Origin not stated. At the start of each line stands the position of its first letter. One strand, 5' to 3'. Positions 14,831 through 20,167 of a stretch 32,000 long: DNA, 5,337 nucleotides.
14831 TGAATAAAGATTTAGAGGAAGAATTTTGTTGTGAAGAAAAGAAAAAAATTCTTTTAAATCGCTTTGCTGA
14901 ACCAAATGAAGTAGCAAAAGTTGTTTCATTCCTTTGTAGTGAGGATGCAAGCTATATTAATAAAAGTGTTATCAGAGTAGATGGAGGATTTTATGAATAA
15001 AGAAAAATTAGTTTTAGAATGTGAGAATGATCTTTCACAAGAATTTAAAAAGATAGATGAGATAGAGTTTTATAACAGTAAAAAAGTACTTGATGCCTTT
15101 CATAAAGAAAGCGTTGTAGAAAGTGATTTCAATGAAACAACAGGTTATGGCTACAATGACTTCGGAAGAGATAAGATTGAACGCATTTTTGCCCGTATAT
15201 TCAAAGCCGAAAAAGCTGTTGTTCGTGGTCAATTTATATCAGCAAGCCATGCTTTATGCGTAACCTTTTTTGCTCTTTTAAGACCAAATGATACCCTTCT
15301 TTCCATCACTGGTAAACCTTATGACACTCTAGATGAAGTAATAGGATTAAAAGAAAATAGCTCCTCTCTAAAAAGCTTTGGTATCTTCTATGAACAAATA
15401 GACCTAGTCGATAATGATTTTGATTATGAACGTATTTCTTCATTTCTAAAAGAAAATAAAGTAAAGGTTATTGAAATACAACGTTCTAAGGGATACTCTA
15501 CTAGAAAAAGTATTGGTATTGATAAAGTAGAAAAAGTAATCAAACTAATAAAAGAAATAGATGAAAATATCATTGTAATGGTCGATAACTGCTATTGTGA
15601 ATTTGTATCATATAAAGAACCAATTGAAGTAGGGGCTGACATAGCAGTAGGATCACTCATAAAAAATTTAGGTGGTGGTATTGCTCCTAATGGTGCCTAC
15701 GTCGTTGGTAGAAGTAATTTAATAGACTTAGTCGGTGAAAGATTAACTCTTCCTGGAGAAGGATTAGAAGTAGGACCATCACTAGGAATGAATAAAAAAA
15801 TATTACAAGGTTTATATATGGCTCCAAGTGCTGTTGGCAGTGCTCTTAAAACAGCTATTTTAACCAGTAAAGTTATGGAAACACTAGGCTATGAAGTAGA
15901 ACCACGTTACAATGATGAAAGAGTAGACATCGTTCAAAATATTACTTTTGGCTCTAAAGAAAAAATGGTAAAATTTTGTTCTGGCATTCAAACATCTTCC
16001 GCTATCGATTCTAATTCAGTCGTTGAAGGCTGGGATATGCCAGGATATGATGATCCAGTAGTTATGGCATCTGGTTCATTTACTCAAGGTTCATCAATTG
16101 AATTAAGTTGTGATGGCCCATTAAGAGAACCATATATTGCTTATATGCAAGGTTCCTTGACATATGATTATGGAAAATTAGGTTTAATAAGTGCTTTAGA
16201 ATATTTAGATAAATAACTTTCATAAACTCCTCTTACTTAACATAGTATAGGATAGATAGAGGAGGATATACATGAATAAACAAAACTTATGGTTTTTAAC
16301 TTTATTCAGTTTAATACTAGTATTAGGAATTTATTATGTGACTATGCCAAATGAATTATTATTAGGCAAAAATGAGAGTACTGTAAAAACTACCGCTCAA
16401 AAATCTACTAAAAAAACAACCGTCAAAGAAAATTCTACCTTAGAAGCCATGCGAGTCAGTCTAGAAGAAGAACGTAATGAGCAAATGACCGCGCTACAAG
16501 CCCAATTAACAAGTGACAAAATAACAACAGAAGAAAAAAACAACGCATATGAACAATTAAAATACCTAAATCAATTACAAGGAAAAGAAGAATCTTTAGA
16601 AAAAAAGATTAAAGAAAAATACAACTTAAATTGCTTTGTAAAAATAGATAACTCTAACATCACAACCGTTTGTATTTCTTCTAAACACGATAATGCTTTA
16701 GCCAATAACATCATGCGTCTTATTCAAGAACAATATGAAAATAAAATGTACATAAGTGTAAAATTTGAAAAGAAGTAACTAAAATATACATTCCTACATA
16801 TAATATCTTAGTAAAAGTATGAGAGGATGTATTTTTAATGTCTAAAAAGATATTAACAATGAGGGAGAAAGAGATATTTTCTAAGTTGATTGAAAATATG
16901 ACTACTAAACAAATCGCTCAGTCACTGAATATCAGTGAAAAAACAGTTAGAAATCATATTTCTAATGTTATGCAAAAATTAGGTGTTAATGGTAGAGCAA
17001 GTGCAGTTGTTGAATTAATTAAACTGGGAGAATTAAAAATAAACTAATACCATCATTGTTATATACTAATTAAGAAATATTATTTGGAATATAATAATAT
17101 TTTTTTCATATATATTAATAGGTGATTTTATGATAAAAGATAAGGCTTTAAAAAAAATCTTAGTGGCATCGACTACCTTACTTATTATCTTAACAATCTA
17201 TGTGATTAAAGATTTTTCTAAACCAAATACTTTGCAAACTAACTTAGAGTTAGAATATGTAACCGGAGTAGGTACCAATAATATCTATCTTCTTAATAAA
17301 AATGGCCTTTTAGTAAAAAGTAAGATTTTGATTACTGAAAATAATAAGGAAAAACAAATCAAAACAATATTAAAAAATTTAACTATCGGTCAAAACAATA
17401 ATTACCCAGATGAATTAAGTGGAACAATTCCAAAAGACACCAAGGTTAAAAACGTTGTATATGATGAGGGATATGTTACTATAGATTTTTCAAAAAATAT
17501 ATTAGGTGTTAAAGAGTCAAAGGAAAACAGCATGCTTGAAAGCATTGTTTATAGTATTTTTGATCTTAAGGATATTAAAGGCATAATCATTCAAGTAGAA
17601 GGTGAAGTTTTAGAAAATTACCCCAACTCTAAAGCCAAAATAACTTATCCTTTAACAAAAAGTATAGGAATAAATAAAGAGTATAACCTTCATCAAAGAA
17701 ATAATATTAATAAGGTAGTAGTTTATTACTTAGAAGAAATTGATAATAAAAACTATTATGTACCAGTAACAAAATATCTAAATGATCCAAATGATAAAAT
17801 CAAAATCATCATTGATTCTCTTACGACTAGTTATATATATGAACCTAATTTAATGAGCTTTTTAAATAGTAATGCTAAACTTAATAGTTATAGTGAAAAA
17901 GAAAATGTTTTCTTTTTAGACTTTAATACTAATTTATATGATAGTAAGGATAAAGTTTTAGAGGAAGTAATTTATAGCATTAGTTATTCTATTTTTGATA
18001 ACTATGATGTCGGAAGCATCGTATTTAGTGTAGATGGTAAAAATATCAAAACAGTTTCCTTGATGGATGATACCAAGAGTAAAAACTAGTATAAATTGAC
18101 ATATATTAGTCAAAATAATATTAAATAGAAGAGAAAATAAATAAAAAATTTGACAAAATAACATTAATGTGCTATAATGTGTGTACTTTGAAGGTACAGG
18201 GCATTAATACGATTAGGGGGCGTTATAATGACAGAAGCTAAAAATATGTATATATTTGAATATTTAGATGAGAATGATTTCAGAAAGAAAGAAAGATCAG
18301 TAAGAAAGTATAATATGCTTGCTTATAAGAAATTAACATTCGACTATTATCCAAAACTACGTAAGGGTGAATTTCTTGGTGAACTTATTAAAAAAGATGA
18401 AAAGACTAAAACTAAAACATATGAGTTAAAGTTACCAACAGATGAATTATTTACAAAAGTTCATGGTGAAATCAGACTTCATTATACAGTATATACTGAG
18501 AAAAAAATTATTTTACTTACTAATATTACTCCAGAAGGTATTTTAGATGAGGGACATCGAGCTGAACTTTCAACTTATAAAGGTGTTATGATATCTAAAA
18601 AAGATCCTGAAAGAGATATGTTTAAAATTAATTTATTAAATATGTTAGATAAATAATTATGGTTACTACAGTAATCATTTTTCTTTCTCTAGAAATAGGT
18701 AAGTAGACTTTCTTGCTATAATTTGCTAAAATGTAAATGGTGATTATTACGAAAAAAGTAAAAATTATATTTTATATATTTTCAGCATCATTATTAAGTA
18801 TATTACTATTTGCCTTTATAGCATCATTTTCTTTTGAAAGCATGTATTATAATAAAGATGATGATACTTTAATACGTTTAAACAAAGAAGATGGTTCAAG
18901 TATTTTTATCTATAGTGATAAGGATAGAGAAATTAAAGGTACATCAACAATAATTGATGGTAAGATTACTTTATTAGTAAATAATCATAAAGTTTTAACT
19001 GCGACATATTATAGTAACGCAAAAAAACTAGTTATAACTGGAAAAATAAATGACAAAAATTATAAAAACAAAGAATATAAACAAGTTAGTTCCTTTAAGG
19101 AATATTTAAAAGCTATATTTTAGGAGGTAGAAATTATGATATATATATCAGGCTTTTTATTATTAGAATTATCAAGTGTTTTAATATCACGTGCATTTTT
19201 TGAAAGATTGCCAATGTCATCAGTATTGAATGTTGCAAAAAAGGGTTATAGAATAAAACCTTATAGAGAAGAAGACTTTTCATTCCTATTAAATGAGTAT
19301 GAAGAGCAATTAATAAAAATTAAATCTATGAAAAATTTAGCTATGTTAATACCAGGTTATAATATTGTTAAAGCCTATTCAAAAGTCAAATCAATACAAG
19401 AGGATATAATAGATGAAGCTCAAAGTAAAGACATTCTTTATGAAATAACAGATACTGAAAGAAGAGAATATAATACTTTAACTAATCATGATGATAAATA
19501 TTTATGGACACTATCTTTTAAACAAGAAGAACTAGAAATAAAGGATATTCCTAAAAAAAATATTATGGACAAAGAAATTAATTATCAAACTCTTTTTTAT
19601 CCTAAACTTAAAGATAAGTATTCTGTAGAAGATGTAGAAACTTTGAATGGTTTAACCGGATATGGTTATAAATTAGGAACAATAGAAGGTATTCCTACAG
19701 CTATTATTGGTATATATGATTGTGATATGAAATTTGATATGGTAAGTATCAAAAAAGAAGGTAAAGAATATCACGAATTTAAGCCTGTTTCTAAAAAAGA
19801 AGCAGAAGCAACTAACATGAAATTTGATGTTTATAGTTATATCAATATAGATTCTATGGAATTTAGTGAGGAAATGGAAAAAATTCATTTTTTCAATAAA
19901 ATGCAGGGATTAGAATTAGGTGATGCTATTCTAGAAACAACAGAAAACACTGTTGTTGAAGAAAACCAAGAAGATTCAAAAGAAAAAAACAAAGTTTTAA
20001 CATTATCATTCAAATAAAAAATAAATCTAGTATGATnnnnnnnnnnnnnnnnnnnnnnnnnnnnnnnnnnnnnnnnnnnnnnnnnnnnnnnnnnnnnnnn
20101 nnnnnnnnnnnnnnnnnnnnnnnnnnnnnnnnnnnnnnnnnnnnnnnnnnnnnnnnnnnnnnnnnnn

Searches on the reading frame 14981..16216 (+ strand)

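Call 34: search_protein_families(library=pfam, proteins=[window:14981-16216:+], max_evalue=0.00001)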
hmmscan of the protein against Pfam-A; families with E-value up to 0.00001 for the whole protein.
window:14981-16216:+ (411 aa): 2 families
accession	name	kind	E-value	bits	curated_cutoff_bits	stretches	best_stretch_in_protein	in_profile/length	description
PF06838.17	Met_gamma_lyase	-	1.1e-163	545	24.2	1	9-407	3-402/405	Methionine gamma-lyase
PF01053.26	Cys_Met_Meta_PP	-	2.4e-06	26.8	27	1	40-232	28-202/381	Cys/Met metabolism PLP-dependent enzyme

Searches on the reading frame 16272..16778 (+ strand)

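Call 34: search_protein_families(library=pfam, proteins=[window:16272-16778:+], max_evalue=0.00001)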
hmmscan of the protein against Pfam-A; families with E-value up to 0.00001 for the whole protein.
window:16272-16778:+ (168 aa): 1 family
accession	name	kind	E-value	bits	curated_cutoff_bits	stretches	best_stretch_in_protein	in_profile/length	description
PF12685.13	SpoIIIAH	-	1.4e-13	51.6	30.6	1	5-157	2-184/191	SpoIIIAH-like protein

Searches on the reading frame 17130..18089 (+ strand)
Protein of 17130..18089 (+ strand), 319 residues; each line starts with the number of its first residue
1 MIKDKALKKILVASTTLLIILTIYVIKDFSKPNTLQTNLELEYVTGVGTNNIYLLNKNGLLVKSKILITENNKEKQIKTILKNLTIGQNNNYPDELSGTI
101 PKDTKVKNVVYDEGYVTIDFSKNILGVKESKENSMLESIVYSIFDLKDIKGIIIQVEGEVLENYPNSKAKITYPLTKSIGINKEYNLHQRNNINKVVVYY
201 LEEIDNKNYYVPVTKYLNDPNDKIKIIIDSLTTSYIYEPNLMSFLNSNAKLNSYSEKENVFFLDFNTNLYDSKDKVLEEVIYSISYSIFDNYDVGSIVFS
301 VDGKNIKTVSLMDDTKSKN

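Call 4: search_protein_families(library=pfam, proteins=[window:17130-18089:+], max_evalue=1)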
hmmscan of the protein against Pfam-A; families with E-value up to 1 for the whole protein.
window:17130-18089:+ (319 aa): 1 family
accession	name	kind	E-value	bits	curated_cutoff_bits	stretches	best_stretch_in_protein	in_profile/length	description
PF10646.14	Germane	-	8.5e-27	94.5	23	2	52-161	2-116/117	Sporulation and spore germination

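Call 5: search_protein_families(library=ncbifam, proteins=[window:17130-18089:+], max_evalue=1)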
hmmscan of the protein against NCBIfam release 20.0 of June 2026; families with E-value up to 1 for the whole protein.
window:17130-18089:+ (319 aa): 0 families

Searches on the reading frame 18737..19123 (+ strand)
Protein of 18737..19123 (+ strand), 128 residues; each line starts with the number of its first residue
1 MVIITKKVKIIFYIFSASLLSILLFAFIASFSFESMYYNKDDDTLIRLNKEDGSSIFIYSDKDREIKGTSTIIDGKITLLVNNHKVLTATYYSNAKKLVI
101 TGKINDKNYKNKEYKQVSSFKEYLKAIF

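Call 4: search_protein_families(library=pfam, proteins=[window:18737-19123:+], max_evalue=1)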
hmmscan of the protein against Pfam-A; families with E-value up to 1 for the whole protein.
window:18737-19123:+ (128 aa): 0 families

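Call 5: search_protein_families(library=ncbifam, proteins=[window:18737-19123:+], max_evalue=1)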
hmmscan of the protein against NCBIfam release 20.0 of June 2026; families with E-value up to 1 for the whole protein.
window:18737-19123:+ (128 aa): 0 families

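Call 14: search_protein_families(library=padloc, proteins=[window:18737-19123:+], max_evalue=1)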
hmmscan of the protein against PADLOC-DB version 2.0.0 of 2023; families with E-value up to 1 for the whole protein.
window:18737-19123:+ (128 aa): 0 families

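Call 15: search_protein_families(library=phrogs, proteins=[window:18737-19123:+], max_evalue=1)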
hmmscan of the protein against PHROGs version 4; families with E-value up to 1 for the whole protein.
window:18737-19123:+ (128 aa): 1 family
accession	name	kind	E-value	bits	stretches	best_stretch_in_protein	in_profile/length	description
phrog_25164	-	unknown function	0.18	13.1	1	57-118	18-76/125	-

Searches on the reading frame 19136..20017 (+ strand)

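Call 4: search_protein_families(library=pfam, proteins=[window:19136-20017:+], max_evalue=1)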
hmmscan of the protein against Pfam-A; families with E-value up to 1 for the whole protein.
window:19136-20017:+ (293 aa): 2 families
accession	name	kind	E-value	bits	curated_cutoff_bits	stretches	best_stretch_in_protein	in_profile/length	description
PF09168.15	PepX_N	-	0.078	13.8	25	1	228-286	1-60/157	X-Prolyl dipeptidyl aminopeptidase PepX, N-terminal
PF02936.19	COX4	-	0.14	12.6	26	1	97-139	25-67/138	Cytochrome c oxidase subunit IV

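Call 5: search_protein_families(library=ncbifam, proteins=[window:19136-20017:+], max_evalue=1)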
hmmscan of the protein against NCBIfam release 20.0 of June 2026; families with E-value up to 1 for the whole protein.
window:19136-20017:+ (293 aa): 1 family
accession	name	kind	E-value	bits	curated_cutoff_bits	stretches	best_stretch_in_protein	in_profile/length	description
TIGR03010.1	sulf_tusC_dsrF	equivalog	0.1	12.6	94.15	1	51-122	45-113/116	sulfurtransferase complex subunit TusC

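Call 14: search_protein_families(library=padloc, proteins=[window:19136-20017:+], max_evalue=1)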
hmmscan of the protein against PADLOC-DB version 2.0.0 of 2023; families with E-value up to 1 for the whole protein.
window:19136-20017:+ (293 aa): 0 families

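Call 15: search_protein_families(library=phrogs, proteins=[window:19136-20017:+], max_evalue=1)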
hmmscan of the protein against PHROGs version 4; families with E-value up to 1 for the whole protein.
window:19136-20017:+ (293 aa): 0 families
